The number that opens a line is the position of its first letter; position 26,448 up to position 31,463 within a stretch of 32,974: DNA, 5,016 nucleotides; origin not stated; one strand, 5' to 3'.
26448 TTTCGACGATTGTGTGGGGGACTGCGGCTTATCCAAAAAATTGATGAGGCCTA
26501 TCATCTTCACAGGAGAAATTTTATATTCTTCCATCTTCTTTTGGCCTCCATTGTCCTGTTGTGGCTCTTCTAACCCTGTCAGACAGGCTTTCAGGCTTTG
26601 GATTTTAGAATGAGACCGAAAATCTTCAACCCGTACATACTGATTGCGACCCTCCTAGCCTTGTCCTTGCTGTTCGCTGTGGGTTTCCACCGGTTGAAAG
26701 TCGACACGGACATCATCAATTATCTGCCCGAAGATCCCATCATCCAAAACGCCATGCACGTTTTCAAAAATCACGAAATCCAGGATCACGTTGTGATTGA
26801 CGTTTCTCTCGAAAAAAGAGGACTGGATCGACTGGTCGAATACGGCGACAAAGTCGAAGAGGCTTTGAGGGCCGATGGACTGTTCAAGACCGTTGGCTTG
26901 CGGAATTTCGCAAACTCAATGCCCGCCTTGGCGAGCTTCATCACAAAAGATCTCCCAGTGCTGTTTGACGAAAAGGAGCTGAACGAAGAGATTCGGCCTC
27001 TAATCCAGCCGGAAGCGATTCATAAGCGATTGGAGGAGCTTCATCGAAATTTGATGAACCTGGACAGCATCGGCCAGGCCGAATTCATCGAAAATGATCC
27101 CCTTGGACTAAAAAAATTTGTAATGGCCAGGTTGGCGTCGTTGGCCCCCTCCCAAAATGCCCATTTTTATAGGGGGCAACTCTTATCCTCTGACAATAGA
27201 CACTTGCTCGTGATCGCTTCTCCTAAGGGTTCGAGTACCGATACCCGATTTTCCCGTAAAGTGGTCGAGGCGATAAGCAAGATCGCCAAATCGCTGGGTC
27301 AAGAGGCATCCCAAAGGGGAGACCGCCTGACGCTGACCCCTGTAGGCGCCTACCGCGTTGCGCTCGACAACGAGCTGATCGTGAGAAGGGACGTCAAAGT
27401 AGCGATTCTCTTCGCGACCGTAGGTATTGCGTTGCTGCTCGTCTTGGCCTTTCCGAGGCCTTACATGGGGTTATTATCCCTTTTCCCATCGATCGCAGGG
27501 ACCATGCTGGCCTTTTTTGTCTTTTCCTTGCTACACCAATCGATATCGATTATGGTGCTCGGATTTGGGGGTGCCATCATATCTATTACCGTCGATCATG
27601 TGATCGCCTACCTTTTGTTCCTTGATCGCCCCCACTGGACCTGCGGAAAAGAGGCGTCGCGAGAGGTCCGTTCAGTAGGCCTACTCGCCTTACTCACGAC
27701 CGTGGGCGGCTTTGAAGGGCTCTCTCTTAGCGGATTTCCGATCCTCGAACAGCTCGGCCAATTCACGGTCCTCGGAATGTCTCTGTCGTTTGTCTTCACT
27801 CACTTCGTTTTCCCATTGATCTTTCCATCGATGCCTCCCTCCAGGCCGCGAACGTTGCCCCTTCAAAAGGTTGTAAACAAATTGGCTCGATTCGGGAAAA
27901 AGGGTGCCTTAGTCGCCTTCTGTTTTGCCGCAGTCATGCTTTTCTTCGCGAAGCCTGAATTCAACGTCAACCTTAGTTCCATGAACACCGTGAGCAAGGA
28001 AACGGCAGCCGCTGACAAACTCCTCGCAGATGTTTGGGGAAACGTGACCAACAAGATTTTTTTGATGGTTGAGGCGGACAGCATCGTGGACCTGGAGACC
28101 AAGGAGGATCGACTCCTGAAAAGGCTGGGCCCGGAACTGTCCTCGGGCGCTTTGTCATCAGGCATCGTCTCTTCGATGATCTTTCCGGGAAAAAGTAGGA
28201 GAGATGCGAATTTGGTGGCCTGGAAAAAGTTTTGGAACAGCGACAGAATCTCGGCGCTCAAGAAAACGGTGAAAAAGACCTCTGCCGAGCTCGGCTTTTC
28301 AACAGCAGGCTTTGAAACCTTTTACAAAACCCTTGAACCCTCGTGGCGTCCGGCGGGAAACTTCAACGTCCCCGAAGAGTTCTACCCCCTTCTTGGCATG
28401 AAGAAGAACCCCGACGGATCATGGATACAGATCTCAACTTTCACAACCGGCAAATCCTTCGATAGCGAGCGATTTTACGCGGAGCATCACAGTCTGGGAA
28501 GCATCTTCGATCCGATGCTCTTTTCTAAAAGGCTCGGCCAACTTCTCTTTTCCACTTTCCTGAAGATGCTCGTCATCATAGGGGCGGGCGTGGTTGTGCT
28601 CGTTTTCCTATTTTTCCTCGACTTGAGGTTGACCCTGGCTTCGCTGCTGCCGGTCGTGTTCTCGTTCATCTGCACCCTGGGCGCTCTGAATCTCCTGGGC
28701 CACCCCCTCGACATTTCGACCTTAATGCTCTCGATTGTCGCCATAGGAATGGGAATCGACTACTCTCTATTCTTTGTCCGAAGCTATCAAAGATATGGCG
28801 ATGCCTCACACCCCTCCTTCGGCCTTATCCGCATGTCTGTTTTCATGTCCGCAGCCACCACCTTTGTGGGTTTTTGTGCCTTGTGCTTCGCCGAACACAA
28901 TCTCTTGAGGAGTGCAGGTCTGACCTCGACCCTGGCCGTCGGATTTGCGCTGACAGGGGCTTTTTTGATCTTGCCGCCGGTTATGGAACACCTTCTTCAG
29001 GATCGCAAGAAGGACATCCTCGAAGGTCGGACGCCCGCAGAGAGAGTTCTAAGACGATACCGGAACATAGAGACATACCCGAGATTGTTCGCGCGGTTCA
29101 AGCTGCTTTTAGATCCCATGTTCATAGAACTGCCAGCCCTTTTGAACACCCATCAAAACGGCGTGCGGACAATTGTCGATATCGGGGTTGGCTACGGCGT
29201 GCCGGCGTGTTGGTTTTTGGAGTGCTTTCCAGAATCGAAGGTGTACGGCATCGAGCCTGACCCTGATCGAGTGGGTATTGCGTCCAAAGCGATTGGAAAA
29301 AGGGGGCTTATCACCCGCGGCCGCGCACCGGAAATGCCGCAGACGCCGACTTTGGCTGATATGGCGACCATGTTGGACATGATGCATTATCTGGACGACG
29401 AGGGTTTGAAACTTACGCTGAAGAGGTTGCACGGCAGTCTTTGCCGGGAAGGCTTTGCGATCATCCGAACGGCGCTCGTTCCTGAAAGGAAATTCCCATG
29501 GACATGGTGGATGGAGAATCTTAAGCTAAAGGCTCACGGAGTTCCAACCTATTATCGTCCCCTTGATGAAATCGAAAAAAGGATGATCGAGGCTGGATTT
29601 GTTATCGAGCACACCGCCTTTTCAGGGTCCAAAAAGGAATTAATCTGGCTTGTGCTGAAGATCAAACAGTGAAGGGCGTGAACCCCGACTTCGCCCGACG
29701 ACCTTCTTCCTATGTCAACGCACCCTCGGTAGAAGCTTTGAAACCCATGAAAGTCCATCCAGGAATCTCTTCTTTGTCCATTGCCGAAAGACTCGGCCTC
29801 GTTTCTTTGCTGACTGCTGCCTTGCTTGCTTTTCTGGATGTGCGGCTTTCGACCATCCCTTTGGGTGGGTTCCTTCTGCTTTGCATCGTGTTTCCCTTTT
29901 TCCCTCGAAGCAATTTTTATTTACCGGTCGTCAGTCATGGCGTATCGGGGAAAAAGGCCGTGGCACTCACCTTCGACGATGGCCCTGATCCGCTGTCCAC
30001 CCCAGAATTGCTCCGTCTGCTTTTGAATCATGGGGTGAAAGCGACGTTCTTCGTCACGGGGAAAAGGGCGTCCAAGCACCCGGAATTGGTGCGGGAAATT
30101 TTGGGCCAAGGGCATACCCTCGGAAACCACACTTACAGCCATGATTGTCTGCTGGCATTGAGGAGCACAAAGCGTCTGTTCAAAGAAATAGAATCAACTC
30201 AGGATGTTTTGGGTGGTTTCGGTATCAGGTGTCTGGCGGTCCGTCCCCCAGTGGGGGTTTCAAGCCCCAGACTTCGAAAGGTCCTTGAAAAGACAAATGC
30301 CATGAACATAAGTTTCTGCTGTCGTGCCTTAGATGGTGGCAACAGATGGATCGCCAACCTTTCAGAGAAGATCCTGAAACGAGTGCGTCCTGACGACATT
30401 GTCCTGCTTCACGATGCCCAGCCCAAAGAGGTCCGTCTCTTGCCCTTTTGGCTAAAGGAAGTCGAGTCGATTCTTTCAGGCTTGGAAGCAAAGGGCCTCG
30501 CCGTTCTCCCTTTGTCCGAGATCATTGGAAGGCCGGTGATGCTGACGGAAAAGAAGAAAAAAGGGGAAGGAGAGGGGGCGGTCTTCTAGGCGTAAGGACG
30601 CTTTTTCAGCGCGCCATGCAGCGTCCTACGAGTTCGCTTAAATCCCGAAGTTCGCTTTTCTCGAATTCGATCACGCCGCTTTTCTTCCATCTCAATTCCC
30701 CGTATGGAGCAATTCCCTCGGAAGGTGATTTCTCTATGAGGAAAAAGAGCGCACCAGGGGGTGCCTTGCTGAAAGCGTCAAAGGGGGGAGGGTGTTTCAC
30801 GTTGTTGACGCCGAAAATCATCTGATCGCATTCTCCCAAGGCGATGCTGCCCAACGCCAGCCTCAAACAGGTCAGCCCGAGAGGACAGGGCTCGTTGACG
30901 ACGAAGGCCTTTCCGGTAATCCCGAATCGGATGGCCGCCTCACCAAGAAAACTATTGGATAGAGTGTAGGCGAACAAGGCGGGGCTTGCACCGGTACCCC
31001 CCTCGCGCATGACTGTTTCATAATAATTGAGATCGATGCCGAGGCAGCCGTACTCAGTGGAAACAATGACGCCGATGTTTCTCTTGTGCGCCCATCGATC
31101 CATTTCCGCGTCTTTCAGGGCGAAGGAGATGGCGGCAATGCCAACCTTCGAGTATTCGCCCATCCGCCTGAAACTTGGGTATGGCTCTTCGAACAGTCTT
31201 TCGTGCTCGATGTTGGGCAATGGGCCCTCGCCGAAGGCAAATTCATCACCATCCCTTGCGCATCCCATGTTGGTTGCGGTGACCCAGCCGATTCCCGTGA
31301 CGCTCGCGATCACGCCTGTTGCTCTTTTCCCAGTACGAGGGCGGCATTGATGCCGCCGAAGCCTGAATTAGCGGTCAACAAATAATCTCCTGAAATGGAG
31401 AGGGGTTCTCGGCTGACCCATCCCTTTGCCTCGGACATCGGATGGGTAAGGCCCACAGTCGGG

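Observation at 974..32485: Orphan ~31.5-kb type II FAS/PKS-like lipid island: aryl-polyene-style export/anchoring chassis combined with five radical SAM enzymes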

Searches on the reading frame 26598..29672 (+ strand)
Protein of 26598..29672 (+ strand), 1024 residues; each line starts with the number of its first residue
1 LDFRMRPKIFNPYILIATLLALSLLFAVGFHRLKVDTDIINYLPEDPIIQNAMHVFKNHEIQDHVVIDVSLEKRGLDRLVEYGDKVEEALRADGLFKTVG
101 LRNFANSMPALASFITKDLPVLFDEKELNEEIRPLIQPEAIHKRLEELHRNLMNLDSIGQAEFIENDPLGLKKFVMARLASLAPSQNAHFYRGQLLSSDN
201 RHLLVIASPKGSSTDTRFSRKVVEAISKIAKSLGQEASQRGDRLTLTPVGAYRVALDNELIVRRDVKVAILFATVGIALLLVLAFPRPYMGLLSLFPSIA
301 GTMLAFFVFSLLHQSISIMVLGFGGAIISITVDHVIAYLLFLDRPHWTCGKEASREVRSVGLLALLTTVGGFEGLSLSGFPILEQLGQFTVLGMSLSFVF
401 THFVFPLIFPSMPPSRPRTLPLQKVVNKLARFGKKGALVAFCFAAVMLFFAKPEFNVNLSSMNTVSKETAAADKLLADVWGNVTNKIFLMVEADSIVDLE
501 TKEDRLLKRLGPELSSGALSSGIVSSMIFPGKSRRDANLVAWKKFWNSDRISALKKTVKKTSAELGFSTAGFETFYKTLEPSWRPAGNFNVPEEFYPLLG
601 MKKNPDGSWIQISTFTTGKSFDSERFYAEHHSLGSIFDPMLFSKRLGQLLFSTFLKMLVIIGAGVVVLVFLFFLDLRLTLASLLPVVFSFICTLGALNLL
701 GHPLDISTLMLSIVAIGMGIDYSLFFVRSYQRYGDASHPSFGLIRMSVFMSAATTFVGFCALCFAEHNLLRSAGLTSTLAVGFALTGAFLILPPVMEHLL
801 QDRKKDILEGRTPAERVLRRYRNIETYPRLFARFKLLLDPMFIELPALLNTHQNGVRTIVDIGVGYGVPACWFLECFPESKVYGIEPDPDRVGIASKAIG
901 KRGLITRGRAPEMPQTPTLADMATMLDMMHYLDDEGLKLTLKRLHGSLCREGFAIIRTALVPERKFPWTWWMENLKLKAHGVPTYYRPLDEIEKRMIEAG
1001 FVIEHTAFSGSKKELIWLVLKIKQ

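Call 5: search_protein_families(library=pfam, proteins=[window:26598-29672:+], max_evalue=0.01)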
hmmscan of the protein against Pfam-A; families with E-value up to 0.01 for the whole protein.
window:26598-29672:+ (1024 aa): 5 families
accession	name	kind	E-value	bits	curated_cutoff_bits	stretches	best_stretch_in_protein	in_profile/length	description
PF03176.21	MMPL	-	3.5e-10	39.8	20.5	1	657-796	147-299/333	MMPL family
PF13649.12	Methyltransf_25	-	1.9e-06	28.9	27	1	859-952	1-97/97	Methyltransferase domain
PF08241.18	Methyltransf_11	-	2.9e-05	25.1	21.2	1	860-956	1-95/95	Methyltransferase domain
PF08242.18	Methyltransf_12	-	8.8e-05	23.6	30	1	860-953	1-97/98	Methyltransferase domain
PF00873.25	ACR_tran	-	0.0046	15.1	28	1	665-806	344-496/1021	AcrB/AcrD/AcrF family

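Call 8: search_protein_families(library=ncbifam, proteins=[window:26598-29672:+], max_evalue=0.01)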
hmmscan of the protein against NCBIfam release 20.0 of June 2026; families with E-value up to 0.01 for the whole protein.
window:26598-29672:+ (1024 aa): 10 families
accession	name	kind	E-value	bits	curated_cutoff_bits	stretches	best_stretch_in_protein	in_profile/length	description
TIGR00921.1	2A067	subfamily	1.4e-31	109.3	351.9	3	195-416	129-350/733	hydrophobe/amphiphile efflux-3 (HAE3) family transporter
TIGR03480.1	HpnN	hypoth_equivalog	2.2e-16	59.1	751.85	2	648-799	708-855/862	hopanoid biosynthesis associated RND transporter like protein HpnN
TIGR00833.1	actII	subfamily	5.8e-16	57.9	874.7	1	660-806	179-337/910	MMPL family RND transporter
NF000282.2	RND_permease_1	subfamily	7.2e-05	20.9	1250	1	652-727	341-412/1029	multidrug efflux RND transporter permease subunit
NF045600.2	BstA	equivalog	7.8e-05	20.8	1400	0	185-419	205-446/903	sterol transporter cytoplasmic membrane protein BstA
NF000037.1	RND_perm_OqxB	exception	0.00013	19.9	2200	1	601-732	294-421/1050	multidrug efflux RND transporter permease subunit OqxB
NF007905.0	PRK10614.1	equivalog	0.0016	16.1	1774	1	657-806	337-496/1025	multidrug efflux RND transporter permease subunit MdtC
NF033617.1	RND_permease_2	subfamily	0.0017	16.4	1250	1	657-727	335-405/1009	multidrug efflux RND transporter permease subunit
NF052374.1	HopndTporHpnN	equivalog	0.0022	16.1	1100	1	653-796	713-854/858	hopanoid transporter HpnN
TIGR01444.1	fkbM_fam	subfamily_domain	0.0035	17.8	37.7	1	858-902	1-45/143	FkbM family methyltransferase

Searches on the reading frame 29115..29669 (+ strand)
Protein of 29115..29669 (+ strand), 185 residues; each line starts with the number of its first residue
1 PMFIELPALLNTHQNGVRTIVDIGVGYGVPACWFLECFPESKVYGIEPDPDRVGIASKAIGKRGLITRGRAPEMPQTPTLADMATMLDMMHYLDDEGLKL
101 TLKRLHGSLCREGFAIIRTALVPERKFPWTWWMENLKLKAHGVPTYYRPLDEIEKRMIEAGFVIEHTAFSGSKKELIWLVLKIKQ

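Call 69: search_solved_structures(query=window:29115-29669:+, max_evalue=0.01)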
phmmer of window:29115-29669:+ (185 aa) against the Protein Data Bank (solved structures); distinct sequences matched with E-value up to 0.01: 2.
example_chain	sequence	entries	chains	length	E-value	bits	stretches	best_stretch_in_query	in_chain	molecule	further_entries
6c5b_A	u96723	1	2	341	0.0028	20.4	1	17-168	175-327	Methyltransferase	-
4z2y_A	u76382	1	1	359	0.0064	19.3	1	6-123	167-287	CalO6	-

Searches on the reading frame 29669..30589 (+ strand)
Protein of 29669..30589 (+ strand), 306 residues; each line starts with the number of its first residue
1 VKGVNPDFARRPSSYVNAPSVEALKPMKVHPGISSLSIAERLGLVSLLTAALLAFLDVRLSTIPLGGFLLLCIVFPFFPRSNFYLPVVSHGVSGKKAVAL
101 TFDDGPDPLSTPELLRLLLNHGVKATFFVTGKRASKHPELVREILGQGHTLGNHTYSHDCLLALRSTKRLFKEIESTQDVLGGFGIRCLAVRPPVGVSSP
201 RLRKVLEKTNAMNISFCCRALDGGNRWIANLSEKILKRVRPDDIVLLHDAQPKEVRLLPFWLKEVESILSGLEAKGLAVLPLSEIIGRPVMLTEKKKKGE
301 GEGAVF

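Call 5: search_protein_families(library=pfam, proteins=[window:29669-30589:+], max_evalue=0.01)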
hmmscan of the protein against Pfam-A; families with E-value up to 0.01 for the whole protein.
window:29669-30589:+ (306 aa): 1 family
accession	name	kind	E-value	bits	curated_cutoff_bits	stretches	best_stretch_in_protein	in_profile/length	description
PF01522.26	Polysacc_deac_1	-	2.1e-28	99.2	23.1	1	93-210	4-120/124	Polysaccharide deacetylase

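Call 15: search_protein_families(library=ncbifam, proteins=[window:29669-30589:+], max_evalue=0.00001)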
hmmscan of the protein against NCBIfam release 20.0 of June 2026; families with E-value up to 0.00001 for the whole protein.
window:29669-30589:+ (306 aa): 8 families
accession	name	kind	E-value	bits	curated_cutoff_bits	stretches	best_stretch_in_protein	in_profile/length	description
TIGR02764.1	spore_ybaN_pdaB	equivalog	3.4e-29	102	237.4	1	95-286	5-191/191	polysaccharide deacetylase family sporulation protein PdaB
TIGR04243.1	nodulat_NodB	equivalog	6.3e-29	100.9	240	1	96-254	2-161/197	chitooligosaccharide deacetylase NodB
NF045821.1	PgAcgDacpgdA1_Bac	equivalog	4.6e-27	94.6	400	1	93-277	85-266/282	peptidoglycan-N-acetylglucosamine deacetylase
NF045820.1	PgAcgDacpgdA_Strep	equivalog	1.1e-24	87.1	800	1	94-260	266-429/463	peptidoglycan-N-acetylglucosamine deacetylase PgdA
TIGR02884.1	spore_pdaA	equivalog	1.6e-19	70.5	298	1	91-266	32-211/224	delta-lactam-biosynthetic de-N-acetylase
TIGR02873.1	spore_ylxY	hypoth_equivalog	9.4e-17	61.1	391.5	1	91-254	80-243/268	probable sporulation protein, polysaccharide deacetylase family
NF045822.1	PgAcgDacpgdA2_Bac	equivalog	1.7e-16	60.4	400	1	95-267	69-250/274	peptidoglycan-N-acetylglucosamine deacetylase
TIGR03006.1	pepcterm_polyde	equivalog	6.2e-12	45.2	276.2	1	112-182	37-106/272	XrtA system polysaccharide deacetylase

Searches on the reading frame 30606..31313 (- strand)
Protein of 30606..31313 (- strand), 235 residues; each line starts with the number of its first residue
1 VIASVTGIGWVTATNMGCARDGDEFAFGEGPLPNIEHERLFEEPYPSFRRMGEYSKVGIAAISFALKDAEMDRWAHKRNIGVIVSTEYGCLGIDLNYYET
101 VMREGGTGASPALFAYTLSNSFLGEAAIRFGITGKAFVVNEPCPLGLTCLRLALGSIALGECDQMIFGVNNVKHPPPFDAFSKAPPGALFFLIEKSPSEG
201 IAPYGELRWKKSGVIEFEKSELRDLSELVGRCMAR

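Call 9: search_protein_families(library=pfam, proteins=[window:30606-31313:-], max_evalue=1)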
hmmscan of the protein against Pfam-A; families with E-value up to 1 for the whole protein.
window:30606-31313:- (235 aa): 2 families
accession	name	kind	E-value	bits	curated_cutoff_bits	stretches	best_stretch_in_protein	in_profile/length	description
PF00109.32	ketoacyl-synt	-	7.4e-10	39.3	20.8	1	47-184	82-216/252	Beta-ketoacyl synthase, N-terminal domain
PF02771.21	Acyl-CoA_dh_N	-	0.05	14.4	22.9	1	80-131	46-97/113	Acyl-CoA dehydrogenase, N-terminal domain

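Call 15: search_protein_families(library=ncbifam, proteins=[window:30606-31313:-], max_evalue=0.00001)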
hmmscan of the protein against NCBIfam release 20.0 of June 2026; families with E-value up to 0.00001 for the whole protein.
window:30606-31313:- (235 aa): 3 families
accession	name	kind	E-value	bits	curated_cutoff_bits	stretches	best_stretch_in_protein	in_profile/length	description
TIGR03150.1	fabF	equivalog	2.4e-12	46.2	493.75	1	47-169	64-187/407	beta-ketoacyl-ACP synthase II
NF005589.0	PRK07314.1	subfamily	5.7e-11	41.8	387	1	48-169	68-190/413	beta-ketoacyl-ACP synthase II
NF006434.0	PRK08722.1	equivalog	3.2e-07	29.5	759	1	49-169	69-190/414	beta-ketoacyl-ACP synthase II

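Call 32: search_solved_structures(query=window:30606-31313:-, max_evalue=0.01, show_alignments=1)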
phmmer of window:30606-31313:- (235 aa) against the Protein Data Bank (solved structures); distinct sequences matched with E-value up to 0.01: 29.
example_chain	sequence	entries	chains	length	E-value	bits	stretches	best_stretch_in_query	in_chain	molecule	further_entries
4jrh_A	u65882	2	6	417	1.8e-06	30.8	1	48-170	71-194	3-oxoacyl-[acyl-carrier-protein] synthase 2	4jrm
4r8e_A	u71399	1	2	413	3.4e-06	29.9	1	48-169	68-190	3-oxoacyl-[acyl-carrier-protein] synthase 2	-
1j3n_A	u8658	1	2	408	3.7e-06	29.8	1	48-173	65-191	3-oxoacyl-(acyl-carrier protein) synthase II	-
8qm1_A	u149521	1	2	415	7.3e-06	28.9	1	48-170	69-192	3-oxoacyl-[acyl-carrier-protein] synthase 2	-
9s5h_B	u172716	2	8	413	7.4e-06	28.8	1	48-172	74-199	3-oxoacyl-(Acyl-carrier-protein) synthase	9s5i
4b7v_A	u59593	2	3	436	8.2e-06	28.7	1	48-170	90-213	3-OXOACYL-[ACYL-CARRIER-PROTEIN] SYNTHASE 2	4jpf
1b3n_A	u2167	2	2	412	1.4e-05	27.9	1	49-169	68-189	PROTEIN (KETOACYL ACYL CARRIER PROTEIN SYNTHASE 2) | BETA-KETOACYL ACP SYNTHASE II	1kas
6okg_A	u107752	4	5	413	1.4e-05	27.9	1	49-169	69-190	3-oxoacyl-[acyl-carrier-protein] synthase 2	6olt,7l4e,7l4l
2gfy_A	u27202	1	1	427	1.5e-05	27.8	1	49-169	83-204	3-oxoacyl-[acyl-carrier-protein] synthase 2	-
2gfw_A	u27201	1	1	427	1.5e-05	27.8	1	49-169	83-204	3-oxoacyl-[acyl-carrier-protein] synthase 2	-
8pj0_A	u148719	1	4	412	0.00012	24.9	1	48-170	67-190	3-oxoacyl-[acyl-carrier-protein] synthase 2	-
8cn8_A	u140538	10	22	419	0.00013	24.7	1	48-170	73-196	3-oxoacyl-[acyl-carrier-protein] synthase 2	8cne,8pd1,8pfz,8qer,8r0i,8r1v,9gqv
3hnz_A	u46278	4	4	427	0.00026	23.8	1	49-169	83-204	3-oxoacyl-[acyl-carrier-protein] synthase 2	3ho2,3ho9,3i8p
7oc0_A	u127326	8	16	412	0.0003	23.6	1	48-170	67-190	3-oxoacyl-[acyl-carrier-protein] synthase 2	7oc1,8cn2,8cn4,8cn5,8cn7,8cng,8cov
4jb6_A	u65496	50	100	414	0.00031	23.5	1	48-170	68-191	3-oxoacyl-[acyl-carrier-protein] synthase 2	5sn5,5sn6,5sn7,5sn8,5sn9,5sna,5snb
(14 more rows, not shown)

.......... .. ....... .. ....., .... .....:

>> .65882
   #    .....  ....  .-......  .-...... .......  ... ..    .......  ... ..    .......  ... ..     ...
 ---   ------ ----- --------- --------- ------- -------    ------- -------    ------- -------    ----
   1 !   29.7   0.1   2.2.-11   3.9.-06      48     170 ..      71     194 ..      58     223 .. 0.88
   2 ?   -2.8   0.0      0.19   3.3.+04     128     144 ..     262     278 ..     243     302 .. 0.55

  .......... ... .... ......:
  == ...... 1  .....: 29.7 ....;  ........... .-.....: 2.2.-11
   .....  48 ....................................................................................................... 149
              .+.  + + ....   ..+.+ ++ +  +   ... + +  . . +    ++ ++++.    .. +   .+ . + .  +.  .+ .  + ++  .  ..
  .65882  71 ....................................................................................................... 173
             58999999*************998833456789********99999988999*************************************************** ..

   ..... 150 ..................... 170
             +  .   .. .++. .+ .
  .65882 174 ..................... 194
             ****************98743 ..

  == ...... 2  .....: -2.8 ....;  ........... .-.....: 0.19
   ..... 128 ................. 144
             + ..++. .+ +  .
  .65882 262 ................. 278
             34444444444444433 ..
